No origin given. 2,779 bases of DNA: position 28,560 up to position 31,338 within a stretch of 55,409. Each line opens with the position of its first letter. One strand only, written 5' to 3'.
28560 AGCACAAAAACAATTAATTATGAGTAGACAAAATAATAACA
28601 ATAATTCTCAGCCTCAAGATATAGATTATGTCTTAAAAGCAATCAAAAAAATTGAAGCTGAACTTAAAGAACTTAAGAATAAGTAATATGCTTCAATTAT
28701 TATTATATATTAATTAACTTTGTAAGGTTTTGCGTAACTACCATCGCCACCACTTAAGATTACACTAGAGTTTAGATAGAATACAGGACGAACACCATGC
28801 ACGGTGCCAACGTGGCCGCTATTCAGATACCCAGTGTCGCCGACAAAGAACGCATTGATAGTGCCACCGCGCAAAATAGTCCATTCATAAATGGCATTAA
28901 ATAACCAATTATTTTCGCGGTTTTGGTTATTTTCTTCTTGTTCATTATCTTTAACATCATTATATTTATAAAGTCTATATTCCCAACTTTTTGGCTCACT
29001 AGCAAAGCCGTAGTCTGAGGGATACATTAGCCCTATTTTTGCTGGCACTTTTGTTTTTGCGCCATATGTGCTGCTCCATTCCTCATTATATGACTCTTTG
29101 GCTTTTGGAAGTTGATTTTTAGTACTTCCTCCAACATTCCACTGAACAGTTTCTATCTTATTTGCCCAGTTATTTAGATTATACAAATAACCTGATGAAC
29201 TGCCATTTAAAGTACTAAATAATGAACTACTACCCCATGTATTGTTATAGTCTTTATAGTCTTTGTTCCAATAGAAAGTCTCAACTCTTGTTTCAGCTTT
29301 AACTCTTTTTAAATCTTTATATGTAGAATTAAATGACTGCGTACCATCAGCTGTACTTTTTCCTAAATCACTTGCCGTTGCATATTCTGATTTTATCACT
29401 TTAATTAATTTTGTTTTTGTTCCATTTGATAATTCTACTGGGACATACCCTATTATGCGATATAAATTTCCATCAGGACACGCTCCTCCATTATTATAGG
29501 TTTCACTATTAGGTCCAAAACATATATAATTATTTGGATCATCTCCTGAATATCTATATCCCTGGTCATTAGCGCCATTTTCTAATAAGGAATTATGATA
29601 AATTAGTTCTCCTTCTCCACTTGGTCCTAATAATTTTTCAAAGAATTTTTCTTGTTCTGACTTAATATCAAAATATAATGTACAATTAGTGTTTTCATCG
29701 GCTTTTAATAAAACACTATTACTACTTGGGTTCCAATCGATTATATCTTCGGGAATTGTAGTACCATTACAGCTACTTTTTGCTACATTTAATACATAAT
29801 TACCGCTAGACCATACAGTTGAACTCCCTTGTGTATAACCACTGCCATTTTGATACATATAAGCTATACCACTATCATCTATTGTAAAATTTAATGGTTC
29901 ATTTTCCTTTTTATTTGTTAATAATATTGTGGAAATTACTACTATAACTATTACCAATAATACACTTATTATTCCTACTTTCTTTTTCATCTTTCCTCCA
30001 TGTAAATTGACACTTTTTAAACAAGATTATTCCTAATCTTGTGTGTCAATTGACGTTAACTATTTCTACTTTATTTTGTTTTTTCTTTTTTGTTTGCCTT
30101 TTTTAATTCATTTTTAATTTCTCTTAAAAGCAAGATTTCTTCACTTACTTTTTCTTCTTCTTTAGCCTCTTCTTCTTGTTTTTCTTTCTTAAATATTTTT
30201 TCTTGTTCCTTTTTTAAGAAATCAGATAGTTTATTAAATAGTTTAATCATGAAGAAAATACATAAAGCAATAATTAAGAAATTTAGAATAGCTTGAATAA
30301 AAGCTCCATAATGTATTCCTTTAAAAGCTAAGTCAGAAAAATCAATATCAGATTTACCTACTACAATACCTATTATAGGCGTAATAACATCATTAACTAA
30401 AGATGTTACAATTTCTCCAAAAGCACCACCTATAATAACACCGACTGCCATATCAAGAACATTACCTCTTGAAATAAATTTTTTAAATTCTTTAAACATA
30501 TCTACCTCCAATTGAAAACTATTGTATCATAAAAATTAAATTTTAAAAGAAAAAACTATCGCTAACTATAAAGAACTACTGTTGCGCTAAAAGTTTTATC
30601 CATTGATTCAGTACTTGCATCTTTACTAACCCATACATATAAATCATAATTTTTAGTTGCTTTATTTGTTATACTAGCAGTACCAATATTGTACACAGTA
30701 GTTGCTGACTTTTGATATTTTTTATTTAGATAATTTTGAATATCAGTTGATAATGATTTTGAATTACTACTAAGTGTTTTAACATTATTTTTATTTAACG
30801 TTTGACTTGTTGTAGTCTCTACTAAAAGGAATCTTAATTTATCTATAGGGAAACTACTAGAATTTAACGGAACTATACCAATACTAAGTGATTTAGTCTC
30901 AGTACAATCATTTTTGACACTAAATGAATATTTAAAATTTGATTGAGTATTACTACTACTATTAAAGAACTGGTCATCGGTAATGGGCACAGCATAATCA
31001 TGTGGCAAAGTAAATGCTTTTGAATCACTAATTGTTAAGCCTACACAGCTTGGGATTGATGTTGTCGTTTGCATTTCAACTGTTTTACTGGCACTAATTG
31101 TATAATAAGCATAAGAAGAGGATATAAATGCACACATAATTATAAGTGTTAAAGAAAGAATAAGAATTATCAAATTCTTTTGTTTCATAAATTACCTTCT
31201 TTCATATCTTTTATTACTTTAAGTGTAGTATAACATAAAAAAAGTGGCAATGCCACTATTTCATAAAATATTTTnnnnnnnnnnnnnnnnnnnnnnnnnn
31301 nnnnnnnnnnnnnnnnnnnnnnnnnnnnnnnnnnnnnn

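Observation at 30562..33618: Four-gene cluster of small secreted proteins with camelysin/TasA-type N-termini: possible uncharacterised fibre or sheath locus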

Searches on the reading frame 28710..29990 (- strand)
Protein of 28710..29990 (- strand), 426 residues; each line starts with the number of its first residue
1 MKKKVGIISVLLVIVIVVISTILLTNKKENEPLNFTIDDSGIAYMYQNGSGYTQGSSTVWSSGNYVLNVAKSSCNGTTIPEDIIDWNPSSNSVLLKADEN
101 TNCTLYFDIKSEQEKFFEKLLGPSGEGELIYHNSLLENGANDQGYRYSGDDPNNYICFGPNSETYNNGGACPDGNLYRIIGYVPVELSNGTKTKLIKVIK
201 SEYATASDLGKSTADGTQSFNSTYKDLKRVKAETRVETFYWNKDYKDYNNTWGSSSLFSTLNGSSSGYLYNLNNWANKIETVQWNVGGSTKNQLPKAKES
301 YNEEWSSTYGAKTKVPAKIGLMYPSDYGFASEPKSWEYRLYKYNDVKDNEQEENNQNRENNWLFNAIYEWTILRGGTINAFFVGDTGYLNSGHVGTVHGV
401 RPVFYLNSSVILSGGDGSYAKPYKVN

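Call 4: search_protein_families(library=pfam, proteins=[window:28710-29990:-], max_evalue=1)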
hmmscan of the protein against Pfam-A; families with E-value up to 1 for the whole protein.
window:28710-29990:- (426 aa): 0 families

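Call 5: search_protein_families(library=ncbifam, proteins=[window:28710-29990:-], max_evalue=1)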
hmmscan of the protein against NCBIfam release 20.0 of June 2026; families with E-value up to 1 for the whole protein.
window:28710-29990:- (426 aa): 2 families
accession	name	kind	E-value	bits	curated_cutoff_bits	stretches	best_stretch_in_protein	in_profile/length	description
NF002578.0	PRK02230.1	equivalog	0.013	14.9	246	1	178-240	78-144/185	inorganic pyrophosphatase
NF011874.0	PRK15347.1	equivalog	0.22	9.5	852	0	217-280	149-212/921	two component system sensor kinase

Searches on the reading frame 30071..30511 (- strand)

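Call 4: search_protein_families(library=pfam, proteins=[window:30071-30511:-], max_evalue=1)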
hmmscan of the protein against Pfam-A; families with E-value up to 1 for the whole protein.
window:30071-30511:- (146 aa): 5 families
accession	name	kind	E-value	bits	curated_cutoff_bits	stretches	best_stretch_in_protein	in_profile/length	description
PF01741.23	MscL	-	7e-40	136.6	27.4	1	5-137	1-123/123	Large-conductance mechanosensitive channel, MscL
PF03137.26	OATP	-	0.017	13.9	25.8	1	23-121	180-272/545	Organic Anion Transporter Polypeptide (OATP) family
PF01770.24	Folate_carrier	-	0.085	12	27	1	63-124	155-215/412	Reduced folate carrier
PF08496.15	Peptidase_S49_N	-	0.2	12.2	27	1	67-145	5-80/147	Peptidase family S49 N-terminal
PF20263.4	LYRM2-like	-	0.98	10.4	26.8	0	96-144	18-63/85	LYR motif-containing protein 2-like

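Call 5: search_protein_families(library=ncbifam, proteins=[window:30071-30511:-], max_evalue=1)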
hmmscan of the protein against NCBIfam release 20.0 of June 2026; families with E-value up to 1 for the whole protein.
window:30071-30511:- (146 aa): 11 families
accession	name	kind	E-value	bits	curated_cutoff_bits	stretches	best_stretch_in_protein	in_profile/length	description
NF010560.0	PRK13955.1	equivalog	2.8e-35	121.1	180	1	5-143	1-129/132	large conductance mechanosensitive channel protein MscL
NF010557.0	PRK13952.1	equivalog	3.9e-33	114.6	159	2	4-61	2-57/142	large conductance mechanosensitive channel protein MscL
NF001843.0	PRK00567.1-4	equivalog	4.4e-33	114.2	142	1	4-140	2-134/135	large-conductance mechanosensitive channel protein MscL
TIGR00220.1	mscL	equivalog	2.2e-32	111.9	71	1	5-134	1-122/127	large conductance mechanosensitive channel protein MscL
NF001842.0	PRK00567.1-3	equivalog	7.7e-32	110.4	146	1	5-143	1-130/147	large-conductance mechanosensitive channel protein MscL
NF010558.0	PRK13953.1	equivalog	1.6e-31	109.1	197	1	4-138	3-125/128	large conductance mechanosensitive channel protein MscL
NF010559.0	PRK13954.1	equivalog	1.3e-28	99.9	176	1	5-138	1-118/120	large conductance mechanosensitive channel protein MscL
NF001841.0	PRK00567.1-1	equivalog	5.4e-26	91.4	225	1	5-142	3-136/137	large-conductance mechanosensitive channel protein MscL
TIGR00783.1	ccs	subfamily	0.003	16.6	549.05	1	13-122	131-247/420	citrate:cation symporter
NF050013.1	HpsJ_like_A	equivalog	0.011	15.4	140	1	34-137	39-147/217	HpsJ-like protein, cyanoexosortase A-associated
NF041554.1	SA1362_fam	subfamily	0.18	12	42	1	69-95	25-51/70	SA1362 family protein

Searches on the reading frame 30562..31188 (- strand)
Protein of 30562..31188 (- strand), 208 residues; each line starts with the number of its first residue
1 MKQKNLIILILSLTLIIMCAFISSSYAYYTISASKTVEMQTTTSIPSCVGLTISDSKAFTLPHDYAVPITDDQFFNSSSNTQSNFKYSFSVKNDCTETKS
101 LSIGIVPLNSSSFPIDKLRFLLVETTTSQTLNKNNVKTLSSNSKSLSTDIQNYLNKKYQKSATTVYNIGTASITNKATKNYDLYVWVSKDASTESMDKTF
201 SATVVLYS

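Call 4: search_protein_families(library=pfam, proteins=[window:30562-31188:-], max_evalue=1)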
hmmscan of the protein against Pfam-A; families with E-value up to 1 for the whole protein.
window:30562-31188:- (208 aa): 3 families
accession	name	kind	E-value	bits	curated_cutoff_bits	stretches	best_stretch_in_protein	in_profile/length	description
PF17744.7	DUF5581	-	0.088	13.9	25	1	73-140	22-86/105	Family of unknown function (DUF5581) Fn3-like domain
PF17417.8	Glycoprot_B_PH2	-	0.13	13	23.7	1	117-171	18-73/97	Herpesvirus Glycoprotein B PH-like domain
PF14991.11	MLANA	-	0.23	12.2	27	1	6-44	30-67/117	Protein melan-A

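Call 5: search_protein_families(library=ncbifam, proteins=[window:30562-31188:-], max_evalue=1)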
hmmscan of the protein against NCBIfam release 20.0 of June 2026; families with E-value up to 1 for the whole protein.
window:30562-31188:- (208 aa): 0 families
